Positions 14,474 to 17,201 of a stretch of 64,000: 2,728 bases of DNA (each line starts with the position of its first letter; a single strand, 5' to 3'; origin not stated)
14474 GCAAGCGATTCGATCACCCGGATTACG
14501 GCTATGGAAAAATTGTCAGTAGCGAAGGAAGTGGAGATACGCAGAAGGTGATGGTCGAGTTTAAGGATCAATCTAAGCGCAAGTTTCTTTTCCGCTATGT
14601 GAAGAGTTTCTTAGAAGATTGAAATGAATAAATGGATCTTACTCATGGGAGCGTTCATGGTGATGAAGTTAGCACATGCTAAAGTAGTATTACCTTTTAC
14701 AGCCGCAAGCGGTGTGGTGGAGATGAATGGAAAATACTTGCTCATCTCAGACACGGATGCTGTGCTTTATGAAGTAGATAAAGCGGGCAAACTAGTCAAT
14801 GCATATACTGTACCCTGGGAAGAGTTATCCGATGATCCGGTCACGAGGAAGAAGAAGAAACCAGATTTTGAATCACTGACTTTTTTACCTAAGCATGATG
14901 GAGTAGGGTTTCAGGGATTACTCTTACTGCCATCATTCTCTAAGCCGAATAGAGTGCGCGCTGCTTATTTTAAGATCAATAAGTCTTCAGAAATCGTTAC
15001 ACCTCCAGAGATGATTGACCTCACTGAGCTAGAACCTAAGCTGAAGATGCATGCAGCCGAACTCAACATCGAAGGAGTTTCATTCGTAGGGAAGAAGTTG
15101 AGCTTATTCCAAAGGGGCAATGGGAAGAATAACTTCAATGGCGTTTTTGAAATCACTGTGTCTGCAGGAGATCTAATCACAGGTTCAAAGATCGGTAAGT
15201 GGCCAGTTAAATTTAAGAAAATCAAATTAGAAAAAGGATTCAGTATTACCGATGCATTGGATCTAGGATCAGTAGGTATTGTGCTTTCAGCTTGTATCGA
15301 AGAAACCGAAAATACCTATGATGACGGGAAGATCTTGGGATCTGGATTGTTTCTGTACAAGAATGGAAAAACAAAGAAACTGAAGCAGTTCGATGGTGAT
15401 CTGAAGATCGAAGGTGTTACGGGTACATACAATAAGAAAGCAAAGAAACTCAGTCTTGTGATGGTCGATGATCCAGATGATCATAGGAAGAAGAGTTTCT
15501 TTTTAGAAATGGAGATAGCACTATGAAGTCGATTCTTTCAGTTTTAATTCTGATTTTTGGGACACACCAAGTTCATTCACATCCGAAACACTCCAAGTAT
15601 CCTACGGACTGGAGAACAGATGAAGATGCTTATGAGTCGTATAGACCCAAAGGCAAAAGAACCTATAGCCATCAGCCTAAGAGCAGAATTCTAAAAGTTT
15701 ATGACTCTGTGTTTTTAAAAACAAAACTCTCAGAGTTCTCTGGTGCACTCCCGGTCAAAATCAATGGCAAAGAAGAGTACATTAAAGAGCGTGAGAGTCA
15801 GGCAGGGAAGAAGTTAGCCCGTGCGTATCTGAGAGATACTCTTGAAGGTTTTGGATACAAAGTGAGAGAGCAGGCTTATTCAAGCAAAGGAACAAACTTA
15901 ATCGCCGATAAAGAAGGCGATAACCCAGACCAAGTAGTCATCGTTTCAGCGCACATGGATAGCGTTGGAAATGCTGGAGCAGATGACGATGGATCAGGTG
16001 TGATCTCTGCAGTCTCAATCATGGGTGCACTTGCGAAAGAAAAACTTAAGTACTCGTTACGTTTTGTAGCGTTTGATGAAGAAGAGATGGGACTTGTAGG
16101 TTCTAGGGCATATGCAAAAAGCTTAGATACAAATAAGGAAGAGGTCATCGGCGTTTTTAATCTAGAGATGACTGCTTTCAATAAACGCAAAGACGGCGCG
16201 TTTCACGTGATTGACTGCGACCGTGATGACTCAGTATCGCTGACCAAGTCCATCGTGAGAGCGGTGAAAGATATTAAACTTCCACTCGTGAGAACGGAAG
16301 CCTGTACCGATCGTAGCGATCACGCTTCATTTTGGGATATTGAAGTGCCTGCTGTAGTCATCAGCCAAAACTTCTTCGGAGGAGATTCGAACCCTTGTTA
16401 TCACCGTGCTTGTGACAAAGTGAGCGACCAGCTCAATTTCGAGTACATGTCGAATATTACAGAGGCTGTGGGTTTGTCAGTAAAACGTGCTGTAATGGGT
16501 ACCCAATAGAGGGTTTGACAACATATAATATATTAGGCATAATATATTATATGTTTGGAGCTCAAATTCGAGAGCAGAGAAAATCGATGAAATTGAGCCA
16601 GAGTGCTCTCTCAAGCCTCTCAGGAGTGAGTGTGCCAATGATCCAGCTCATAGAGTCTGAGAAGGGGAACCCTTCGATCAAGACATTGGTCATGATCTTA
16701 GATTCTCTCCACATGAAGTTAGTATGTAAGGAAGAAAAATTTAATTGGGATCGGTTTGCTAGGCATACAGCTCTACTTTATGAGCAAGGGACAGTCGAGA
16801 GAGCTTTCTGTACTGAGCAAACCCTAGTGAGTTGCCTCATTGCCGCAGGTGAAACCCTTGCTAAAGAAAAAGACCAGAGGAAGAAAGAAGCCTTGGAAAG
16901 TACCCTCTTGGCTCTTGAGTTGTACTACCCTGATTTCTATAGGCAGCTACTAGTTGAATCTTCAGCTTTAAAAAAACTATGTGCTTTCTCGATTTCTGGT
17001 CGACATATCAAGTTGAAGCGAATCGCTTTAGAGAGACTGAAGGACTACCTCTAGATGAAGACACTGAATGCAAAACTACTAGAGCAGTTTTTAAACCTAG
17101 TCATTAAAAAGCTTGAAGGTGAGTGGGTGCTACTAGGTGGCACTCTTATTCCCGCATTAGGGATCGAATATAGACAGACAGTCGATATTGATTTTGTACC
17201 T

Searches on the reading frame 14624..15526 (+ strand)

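Call 72: search_protein_families(library=pfam, proteins=[window:14624-15526:+], max_evalue=0.01)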
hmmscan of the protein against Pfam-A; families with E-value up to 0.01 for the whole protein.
window:14624-15526:+ (300 aa): 2 families
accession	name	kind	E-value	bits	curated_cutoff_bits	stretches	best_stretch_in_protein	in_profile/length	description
PF22000.2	DUF6929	-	2.3e-48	165.2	27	1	25-298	2-286/286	Family of unknown function (DUF6929)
PF21851.2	DUF6910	-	1.1e-35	123.9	27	1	75-286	1-224/225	Family of unknown function (DUF6910)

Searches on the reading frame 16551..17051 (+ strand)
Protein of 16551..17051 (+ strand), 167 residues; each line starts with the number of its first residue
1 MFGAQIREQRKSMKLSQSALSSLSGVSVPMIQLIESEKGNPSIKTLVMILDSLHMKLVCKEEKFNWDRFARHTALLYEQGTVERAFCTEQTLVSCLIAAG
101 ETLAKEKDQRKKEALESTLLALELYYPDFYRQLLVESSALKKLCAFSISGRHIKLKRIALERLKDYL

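Call 6: search_protein_families(library=pfam, proteins=[window:16551-17051:+], max_evalue=1)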
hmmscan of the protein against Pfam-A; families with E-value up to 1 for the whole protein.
window:16551-17051:+ (167 aa): 4 families
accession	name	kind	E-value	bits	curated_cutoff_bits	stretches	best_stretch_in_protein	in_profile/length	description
PF01381.28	HTH_3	-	3.3e-09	37.1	23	1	6-53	1-48/55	Helix-turn-helix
PF13560.12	HTH_31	-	0.01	16.5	27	1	2-47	2-48/64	Helix-turn-helix domain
PF13744.12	HTH_37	-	0.045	14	27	1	4-56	21-74/80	Helix-turn-helix domain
PF13443.12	HTH_26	-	0.052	14.2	22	1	6-56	2-53/63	Cro/C1-type HTH DNA-binding domain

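Call 7: search_protein_families(library=padloc, proteins=[window:16551-17051:+], max_evalue=1)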
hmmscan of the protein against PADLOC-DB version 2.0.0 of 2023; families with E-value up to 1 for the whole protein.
window:16551-17051:+ (167 aa): 5 families
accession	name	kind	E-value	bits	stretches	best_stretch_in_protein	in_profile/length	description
PDLC02926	HTH_VI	-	8.4e-09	33.6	1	1-57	1-57/92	-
PDLC03952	RmrA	-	0.0047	13.8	1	4-55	25-76/395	-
PDLC03664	Control_protein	-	0.0081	14.6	1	2-46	14-58/74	control protein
PDLC04142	capH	-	0.0094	15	1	2-54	7-59/103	capH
PDLC03671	Control_protein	-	0.031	12.5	1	5-54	18-67/84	control protein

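Call 8: search_protein_families(library=ncbifam, proteins=[window:16551-17051:+], max_evalue=1)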
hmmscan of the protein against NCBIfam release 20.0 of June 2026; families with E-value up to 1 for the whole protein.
window:16551-17051:+ (167 aa): 13 families
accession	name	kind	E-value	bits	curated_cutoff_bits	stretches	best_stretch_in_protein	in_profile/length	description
TIGR03070.1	couple_hipB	subfamily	4.2e-11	42.6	71.65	1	2-56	3-57/58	type II toxin-antitoxin system Y4mF family antitoxin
NF041951.1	phage_RstR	subfamily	2.5e-06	27.7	80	1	2-55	3-56/108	RstR family transcriptional repressor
NF006015.0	PRK08154.1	subfamily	4.9e-06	25.9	204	1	2-57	31-86/314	anaerobic benzoate catabolism transcriptional regulator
NF007257.0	PRK09706.1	subfamily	8.8e-06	25.6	101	1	1-53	5-57/135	transcriptional repressor DicA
TIGR00270.2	TIGR00270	equivalog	2.8e-05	24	110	1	2-66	76-140/159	multiprotein bridging factor aMBF1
NF007408.0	PRK09943.1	equivalog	9.9e-05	22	211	1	3-56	9-62/185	HTH-type transcriptional regulator PuuR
NF003162.0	PRK04140.1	equivalog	0.00056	19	263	1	3-60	128-185/317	transcriptional regulator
NF010465.0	PRK13890.1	equivalog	0.003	17.6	96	1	13-68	17-72/121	conjugal transfer protein TrbA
TIGR03830.1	CxxCG_CxxCG_HTH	subfamily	0.0051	16.6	61.8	1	3-47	67-113/127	type II TA system antitoxin MqsA family protein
NF041265.1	NadS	equivalog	0.013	15.8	60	1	5-43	34-72/94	NadS family protein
NF041493.1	MobT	equivalog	0.028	13.2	600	1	6-53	1-48/383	MobT family relaxase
TIGR01425.1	SRP54_euk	equivalog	0.062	12.2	576.25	1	10-58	340-387/428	signal recognition particle protein SRP54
NF007271.0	PRK09726.1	equivalog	0.088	12.8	79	1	10-60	21-72/88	type II toxin-antitoxin system antitoxin HipB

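Call 10: find_homologous_proteins(query=window:16551-17051:+, max_evalue=0.001)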
Query window:16551-17051:+ (167 aa): 11 proteins with E <= 0.001 among 92 candidates.
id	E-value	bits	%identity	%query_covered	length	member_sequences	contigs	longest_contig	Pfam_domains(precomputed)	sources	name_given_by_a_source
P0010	1.5e-100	351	100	100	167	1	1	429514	PF01381.29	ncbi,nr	ncbi:MAG: helix-turn-helix domain-containing protein [Xanthomonadaceae bacterium]|nr:helix-turn-heli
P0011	6.6e-54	200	63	93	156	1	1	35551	PF01381.29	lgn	-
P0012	3.6e-45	171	54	100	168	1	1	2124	PF01381.29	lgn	-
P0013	3.1e-27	113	41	97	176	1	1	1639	PF01381.29,PF13560.13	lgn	-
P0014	5.7e-26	109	41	97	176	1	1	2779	PF01381.29,PF13560.13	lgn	-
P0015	1.1e-22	99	40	95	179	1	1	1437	PF01381.29,PF13560.13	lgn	-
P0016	2.0e-20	91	38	98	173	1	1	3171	PF01381.29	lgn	-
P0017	1.5e-19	88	37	97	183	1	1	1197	PF01381.29,PF13560.13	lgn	-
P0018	1.0e-18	86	38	98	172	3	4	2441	PF01381.29,PF13560.13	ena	-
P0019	1.2e-14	72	39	98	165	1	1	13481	PF01381.29,PF13560.13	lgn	-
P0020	5.8e-11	61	35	100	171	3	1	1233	PF01381.29,PF13560.13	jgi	jgi:transcriptional regulator with XRE-family HTH domain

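Call 24: search_solved_structures(query=A2, max_evalue=10, show_alignments=0)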
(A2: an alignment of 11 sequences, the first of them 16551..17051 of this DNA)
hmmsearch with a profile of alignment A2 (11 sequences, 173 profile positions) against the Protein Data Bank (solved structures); distinct sequences matched with E-value up to 10: 88 (the best 60 are shown).
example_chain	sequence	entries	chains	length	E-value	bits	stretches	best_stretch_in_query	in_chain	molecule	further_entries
6af3_B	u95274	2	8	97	2.3e-09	40.3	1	3-60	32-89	HigA antitoxin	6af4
8ezt_A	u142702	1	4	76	3.3e-09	39.7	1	2-62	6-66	HipB(Lp)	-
2mez_A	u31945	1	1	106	4.9e-08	35.9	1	4-65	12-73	Multiprotein Bridging Factor (MBP-like)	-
8tac_A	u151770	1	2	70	6.4e-08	35.5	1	3-56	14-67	DBP48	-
2xiu_A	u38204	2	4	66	1.6e-07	34.2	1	3-58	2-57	CYLR2 | CYLR2 SYNONYM CYTOLYSIN REPRESSOR 2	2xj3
1utx_A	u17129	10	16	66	1.8e-07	34.1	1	3-58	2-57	CYLR2 | cytolysin regulator 2 | PUTATIVE TRANSCRIPTION REGULATOR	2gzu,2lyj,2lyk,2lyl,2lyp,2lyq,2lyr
6rnz_A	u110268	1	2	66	6.7e-07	32.2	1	1-58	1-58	HTH-type transcriptional regulator DdrOC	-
1y9q_A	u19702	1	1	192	8.9e-07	31.8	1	2-56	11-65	transcriptional regulator, HTH_3 family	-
7zvi_A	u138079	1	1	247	1.5e-06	31.1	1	1-62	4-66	Orf22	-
7p4a_A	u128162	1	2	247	1.5e-06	31.1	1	1-62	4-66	Stl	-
6jq1_A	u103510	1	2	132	1.8e-06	30.8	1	1-57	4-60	Transcriptional regulator, XRE family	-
5tn0_A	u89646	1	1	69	2.8e-06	30.2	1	3-60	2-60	HTH-type transcriptional regulator SinR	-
6rmq_A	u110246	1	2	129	3.4e-06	29.9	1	1-58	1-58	HTH-type transcriptional regulator DdrOC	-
6rnx_A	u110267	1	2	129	3.5e-06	29.9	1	1-58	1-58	HTH-type transcriptional regulator DdrOC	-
3qq6_A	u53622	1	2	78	4e-06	29.7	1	3-60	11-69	HTH-type transcriptional regulator sinR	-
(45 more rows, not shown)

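Call 33: predict_structure(alignment_id=A2)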
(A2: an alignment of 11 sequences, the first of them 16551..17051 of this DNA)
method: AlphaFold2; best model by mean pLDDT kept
length: 167 residues; sequences in the alignment: 11
mean_pLDDT: 86.1   pTM: 0.57
mean pLDDT of the five models: 86.1, 84.8, 82.7, 81.4, 81.4
residues with pLDDT >= 90: 87; 70-90: 59; 50-70: 15; < 50: 6
segments of 3 or more residues with pLDDT < 50: 78-83
pLDDT, mean of each block of 10 residues (from residue 1): 90 97 97 92 92 84 70 58 64 89 87 93 95 92 89 90 86
secondary structure, 60 per line:
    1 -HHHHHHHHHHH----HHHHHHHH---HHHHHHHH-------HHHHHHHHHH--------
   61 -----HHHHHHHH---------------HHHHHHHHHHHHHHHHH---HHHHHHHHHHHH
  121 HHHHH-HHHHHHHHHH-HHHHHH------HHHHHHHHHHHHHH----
elements in order: H2-12 H17-24 H28-35 H43-52 H66-73 H89-105 H109-125 H127-136 H138-143 H150-163

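Call 37: fold_search(model_id=the predicted structure, library=pdb)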
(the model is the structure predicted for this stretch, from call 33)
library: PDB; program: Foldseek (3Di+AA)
matches with E <= 10: 455; with E <= 0.001: 0
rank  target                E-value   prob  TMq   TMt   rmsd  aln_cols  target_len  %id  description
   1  6jq1_A                8.7e-03  1.00  0.36  0.44  11.3       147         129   19  Crystal Structure of DdrO from Deinococcus geothermalis (released 2019-08-28)
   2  8p8o_F                1.3e-02  1.00  0.31  0.36  14.2       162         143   15  M. tuberculosis dUTPase - Stl1-159 (StlNT) complex structure (released 2024-11-27)
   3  6h4c_H                1.4e-02  1.00  0.31  0.35  14.3       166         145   16  A polyamorous repressor: deciphering the evolutionary strategy used by the phage-inducible chromosomal islands to spre (released 2019-08-28)
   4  8ezt_B                1.6e-02  1.00  0.35  0.79   1.2        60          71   32  Crystal structure of HipB(Lp) from Legionella pneumophila (released 2023-09-27)
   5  8p8o_J                1.7e-02  1.00  0.31  0.37  14.3       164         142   14  M. tuberculosis dUTPase - Stl1-159 (StlNT) complex structure (released 2024-11-27)
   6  7pwj_FFF              1.7e-02  0.99  0.31  0.34  14.0       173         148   17  dUTPase from human in complex with Stl (released 2022-12-28)
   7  1b0n_A                1.9e-02  1.00  0.33  0.53  12.2        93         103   27  SINR PROTEIN/SINI PROTEIN COMPLEX (released 1999-01-13)
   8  6jq1_B                1.9e-02  1.00  0.36  0.45  11.3       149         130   18  Crystal Structure of DdrO from Deinococcus geothermalis (released 2019-08-28)
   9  6h4c_D                2.0e-02  0.99  0.31  0.35  13.9       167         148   17  A polyamorous repressor: deciphering the evolutionary strategy used by the phage-inducible chromosomal islands to spre (released 2019-08-28)
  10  1y9q                  2.3e-02  1.00  0.31  0.29   1.0        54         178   37  Crystal Structure of HTH_3 family Transcriptional Regulator from Vibrio cholerae (released 2005-01-04)
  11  9a7f_A                2.3e-02  1.00  0.31  0.38  14.4       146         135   21  Integrative model of RGHR-DLDH1 by crosslinking MS and deep learning (released 2024-09-18)
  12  8ezt_A                2.4e-02  1.00  0.35  0.81   1.2        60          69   32  Crystal structure of HipB(Lp) from Legionella pneumophila (released 2023-09-27)
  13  8ezt_C                2.5e-02  1.00  0.34  0.79   1.4        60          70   32  Crystal structure of HipB(Lp) from Legionella pneumophila (released 2023-09-27)
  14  6qer_D                2.5e-02  0.95  0.30  0.17  18.2       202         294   16  Apo Form Of ComR From S. Thermophilus in space group C2 (released 2019-02-20)
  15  4pu7_B                2.7e-02  1.00  0.33  0.81   1.4        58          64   33  Shewanella oneidensis Toxin Antitoxin System Antitoxin Protein HipB Resolution 1.85 (released 2014-08-06)
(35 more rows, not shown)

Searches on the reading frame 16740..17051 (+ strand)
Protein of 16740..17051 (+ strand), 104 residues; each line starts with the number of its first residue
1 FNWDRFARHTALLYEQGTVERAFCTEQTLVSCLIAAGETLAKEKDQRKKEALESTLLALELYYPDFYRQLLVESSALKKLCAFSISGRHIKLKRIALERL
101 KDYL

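Call 57: search_solved_structures(query=A4, max_evalue=10, show_alignments=3)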
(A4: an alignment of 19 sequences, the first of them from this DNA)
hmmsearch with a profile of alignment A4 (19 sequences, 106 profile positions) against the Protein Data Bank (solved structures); distinct sequences matched with E-value up to 10: 1.
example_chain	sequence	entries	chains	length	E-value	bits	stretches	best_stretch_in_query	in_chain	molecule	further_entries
2hh6_A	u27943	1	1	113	0.85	12.9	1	45-73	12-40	BH3980 protein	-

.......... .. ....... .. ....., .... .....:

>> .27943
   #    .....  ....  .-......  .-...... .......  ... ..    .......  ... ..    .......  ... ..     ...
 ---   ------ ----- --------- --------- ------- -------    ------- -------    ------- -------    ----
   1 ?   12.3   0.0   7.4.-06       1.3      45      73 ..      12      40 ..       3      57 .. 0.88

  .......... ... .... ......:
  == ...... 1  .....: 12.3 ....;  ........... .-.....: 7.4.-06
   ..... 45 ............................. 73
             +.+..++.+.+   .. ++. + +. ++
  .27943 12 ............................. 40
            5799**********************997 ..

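Call 58: search_protein_families(library=pfam, alignment_id=A4, max_evalue=1)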
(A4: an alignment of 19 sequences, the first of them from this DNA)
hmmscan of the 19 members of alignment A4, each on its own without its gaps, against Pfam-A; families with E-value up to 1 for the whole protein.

A. member 1, seq(104 aa): 0 families

B. families by the number of members that match (of 19 scanned): 7 families
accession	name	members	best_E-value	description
PF15487.11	FAM220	1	9.2e-06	FAM220 family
PF09179.16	TilS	1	0.0075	TilS substrate binding domain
PF13351.11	DUF4099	1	0.031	Protein of unknown function (DUF4099)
PF17107.11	SesA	1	0.1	N-terminal domain on NACHT_NTPase and P-loop NTPases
PF11927.14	HODM_asu-like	1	0.15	Haem-dependent oxidative N-demethylase, alpha subunit-like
PF18897.5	Gp3-like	1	0.18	Recombination directionality factor-like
PF00543.27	P-II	1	0.25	Nitrogen regulatory protein P-II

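Call 63: find_homologous_proteins(query=A4, max_evalue=0.001)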
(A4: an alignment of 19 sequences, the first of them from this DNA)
Query A4 (19 sequences) (104 aa, profile of the alignment): 24 proteins with E <= 0.001 among 1444 candidates.
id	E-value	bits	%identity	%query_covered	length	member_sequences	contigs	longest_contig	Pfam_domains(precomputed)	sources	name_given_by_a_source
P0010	8.9e-26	108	100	100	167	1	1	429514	PF01381.29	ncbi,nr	ncbi:MAG: helix-turn-helix domain-containing protein [Xanthomonadaceae bacterium]|nr:helix-turn-heli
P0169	8.3e-25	105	38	57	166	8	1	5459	PF12844.14,PF01381.29,PF13560.13,PF13443.13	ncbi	-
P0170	1.3e-24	104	-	-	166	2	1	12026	PF12844.14,PF01381.29,PF13560.13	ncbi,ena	-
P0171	1.4e-24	104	26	63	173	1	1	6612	PF01381.29,PF13560.13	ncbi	ncbi:MAG: helix-turn-helix domain-containing protein [Pseudobdellovibrionaceae bacterium]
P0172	1.7e-24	104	27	62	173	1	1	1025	PF01381.29,PF13560.13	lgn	-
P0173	7.0e-24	102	36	56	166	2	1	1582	PF12844.14,PF01381.29,PF13560.13,PF13443.13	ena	-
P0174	9.7e-24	101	39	57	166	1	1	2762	PF01381.29,PF13560.13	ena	-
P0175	1.2e-23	101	36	57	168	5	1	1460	PF12844.14,PF01381.29,PF13560.13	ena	-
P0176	1.5e-23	101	26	63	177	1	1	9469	PF01381.29,PF13560.13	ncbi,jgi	jgi:transcriptional regulator with XRE-family HTH domain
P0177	2.6e-23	100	-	-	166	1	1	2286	PF12844.14,PF01381.29,PF13560.13,PF13443.13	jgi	-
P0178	2.6e-23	100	-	-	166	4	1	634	PF12844.14,PF01381.29,PF13560.13,PF13443.13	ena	-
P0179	5.6e-23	99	36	58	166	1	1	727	PF13744.13,PF12844.14,PF01381.29,PF13560.13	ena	-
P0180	8.3e-23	98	34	58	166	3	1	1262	PF12844.14,PF01381.29,PF13560.13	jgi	jgi:transcriptional regulator with XRE-family HTH domain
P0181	1.3e-22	98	38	57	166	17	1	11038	PF12844.14,PF01381.29,PF13560.13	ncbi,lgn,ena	-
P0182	3.4e-22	96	33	57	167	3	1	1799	PF13744.13,PF12844.14,PF01381.29,PF13560.13,PF13443.13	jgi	jgi:transcriptional regulator with XRE-family HTH domain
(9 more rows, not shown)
